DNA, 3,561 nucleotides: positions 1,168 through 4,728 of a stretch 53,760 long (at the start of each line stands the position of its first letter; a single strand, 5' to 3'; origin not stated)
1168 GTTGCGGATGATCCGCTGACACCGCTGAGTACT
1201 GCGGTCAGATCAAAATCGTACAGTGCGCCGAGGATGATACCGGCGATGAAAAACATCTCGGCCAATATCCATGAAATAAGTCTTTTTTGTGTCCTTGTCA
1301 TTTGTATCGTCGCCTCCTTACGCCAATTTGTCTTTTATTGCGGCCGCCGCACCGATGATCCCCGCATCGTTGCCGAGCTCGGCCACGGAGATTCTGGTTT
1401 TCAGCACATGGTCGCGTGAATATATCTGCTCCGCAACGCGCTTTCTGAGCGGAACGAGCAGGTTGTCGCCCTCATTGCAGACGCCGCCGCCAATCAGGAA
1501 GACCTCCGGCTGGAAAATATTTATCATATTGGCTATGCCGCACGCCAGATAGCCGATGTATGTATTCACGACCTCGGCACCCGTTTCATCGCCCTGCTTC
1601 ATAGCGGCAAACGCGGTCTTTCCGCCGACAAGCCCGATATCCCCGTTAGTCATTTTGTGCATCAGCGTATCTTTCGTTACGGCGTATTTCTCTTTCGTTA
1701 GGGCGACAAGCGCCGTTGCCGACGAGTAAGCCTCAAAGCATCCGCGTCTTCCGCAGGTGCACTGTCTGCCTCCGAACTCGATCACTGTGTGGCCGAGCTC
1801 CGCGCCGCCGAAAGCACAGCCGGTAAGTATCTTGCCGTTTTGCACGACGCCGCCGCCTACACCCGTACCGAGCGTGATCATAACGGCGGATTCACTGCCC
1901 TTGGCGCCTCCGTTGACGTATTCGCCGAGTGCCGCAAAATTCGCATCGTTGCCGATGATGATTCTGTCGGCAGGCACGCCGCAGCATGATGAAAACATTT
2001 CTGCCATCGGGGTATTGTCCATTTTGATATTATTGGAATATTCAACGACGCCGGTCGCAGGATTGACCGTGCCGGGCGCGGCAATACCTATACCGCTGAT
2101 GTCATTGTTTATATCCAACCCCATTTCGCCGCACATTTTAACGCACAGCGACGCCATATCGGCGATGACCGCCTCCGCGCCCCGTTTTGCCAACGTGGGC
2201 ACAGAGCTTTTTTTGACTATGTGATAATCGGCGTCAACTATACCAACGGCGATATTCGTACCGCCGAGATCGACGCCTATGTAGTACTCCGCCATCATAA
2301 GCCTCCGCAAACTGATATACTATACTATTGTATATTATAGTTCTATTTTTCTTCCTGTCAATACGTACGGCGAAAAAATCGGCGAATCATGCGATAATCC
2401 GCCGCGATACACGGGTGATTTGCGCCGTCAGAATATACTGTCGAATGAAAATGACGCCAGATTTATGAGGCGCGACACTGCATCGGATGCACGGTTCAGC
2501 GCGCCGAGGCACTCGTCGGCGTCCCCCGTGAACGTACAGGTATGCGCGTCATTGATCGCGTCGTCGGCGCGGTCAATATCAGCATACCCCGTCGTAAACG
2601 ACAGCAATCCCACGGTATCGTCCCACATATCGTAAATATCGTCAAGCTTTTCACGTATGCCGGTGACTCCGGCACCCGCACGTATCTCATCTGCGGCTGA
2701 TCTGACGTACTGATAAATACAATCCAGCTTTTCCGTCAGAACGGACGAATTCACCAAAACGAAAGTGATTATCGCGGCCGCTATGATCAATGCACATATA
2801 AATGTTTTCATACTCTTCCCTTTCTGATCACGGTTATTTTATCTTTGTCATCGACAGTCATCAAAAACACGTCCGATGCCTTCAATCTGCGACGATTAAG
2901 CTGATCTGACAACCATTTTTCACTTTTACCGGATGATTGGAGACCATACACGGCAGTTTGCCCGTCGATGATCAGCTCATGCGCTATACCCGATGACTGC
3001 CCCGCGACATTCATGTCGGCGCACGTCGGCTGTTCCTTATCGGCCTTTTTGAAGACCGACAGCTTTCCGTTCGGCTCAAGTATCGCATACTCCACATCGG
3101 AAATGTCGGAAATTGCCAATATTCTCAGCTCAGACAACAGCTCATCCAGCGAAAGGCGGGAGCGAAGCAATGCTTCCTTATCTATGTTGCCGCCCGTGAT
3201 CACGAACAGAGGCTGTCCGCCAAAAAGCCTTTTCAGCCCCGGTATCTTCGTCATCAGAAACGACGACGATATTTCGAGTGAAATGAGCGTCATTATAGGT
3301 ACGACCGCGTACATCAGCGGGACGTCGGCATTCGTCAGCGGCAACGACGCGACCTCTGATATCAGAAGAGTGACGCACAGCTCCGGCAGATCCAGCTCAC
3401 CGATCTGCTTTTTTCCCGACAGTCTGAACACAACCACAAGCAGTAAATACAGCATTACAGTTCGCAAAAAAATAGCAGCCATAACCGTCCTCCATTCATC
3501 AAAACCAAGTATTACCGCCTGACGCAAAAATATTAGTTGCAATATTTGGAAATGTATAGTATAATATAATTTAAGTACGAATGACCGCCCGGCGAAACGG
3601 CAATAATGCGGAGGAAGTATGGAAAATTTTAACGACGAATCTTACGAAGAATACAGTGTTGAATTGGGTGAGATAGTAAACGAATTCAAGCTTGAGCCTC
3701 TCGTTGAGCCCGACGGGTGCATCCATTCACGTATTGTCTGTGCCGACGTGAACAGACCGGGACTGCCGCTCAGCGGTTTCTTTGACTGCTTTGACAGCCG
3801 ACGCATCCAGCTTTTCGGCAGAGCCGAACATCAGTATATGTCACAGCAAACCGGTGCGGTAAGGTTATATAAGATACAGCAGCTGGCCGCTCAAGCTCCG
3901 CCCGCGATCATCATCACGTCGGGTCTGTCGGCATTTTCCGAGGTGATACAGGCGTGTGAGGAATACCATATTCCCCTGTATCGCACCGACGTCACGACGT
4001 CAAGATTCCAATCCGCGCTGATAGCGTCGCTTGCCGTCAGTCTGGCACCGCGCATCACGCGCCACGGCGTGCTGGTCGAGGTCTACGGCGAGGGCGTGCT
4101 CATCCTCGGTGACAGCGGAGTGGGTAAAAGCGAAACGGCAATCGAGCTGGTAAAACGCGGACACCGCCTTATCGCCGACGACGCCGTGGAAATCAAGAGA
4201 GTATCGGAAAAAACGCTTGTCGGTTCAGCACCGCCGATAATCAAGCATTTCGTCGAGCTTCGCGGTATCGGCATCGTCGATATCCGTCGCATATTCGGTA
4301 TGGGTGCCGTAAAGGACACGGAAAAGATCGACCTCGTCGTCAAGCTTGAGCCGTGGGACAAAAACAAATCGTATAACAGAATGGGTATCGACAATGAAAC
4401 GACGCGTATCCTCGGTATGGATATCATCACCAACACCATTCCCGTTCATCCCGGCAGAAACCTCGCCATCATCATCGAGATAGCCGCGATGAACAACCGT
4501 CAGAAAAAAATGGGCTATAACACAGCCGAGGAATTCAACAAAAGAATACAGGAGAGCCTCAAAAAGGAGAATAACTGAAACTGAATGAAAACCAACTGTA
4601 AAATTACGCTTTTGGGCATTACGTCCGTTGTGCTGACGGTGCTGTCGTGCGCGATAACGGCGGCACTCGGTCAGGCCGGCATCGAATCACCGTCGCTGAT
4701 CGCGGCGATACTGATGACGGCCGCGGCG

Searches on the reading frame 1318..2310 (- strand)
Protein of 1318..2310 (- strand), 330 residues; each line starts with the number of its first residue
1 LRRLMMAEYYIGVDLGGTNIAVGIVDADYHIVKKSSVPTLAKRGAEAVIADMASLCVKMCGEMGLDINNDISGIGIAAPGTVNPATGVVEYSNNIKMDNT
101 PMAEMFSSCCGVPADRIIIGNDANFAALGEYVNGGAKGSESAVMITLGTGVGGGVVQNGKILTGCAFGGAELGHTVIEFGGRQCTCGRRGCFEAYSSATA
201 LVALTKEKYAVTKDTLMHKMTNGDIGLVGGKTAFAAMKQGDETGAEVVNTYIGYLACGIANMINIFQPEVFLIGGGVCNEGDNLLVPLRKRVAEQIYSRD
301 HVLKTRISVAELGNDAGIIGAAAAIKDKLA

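Call 68: search_protein_families(library=pfam, proteins=[window:1318-2310:-], max_evalue=0.00001)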
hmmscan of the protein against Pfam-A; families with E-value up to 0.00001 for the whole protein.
window:1318-2310:- (330 aa): 1 family
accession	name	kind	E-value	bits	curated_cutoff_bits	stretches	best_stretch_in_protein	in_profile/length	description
PF00480.26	ROK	-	7e-60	203.5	22.9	1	10-327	1-293/294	ROK family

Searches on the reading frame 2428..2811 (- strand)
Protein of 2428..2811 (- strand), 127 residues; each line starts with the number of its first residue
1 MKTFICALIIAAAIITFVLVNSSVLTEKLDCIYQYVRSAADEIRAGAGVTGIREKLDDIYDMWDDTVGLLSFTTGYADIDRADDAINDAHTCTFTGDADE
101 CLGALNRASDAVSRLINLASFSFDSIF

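Call 70: search_protein_families(library=pfam, proteins=[window:2428-2811:-], max_evalue=0.00001)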
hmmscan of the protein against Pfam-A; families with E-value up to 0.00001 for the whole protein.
window:2428-2811:- (127 aa): 1 family
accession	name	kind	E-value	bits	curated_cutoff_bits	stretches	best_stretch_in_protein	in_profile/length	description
PF14276.11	DUF4363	-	1.2e-07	32.1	27.5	1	28-126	10-107/107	Domain of unknown function (DUF4363)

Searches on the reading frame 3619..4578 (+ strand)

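Call 68: search_protein_families(library=pfam, proteins=[window:3619-4578:+], max_evalue=0.00001)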
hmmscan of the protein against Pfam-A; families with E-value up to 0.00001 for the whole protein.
window:3619-4578:+ (319 aa): 2 families
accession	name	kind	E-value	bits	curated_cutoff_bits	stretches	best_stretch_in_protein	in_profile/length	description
PF07475.17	Hpr_kinase_C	-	3.3e-72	242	33.3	1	141-309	2-170/171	HPr Serine kinase C-terminal domain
PF02603.21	Hpr_kinase_N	-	5.1e-32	110.9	24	1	14-137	1-124/125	HPr Serine kinase N terminus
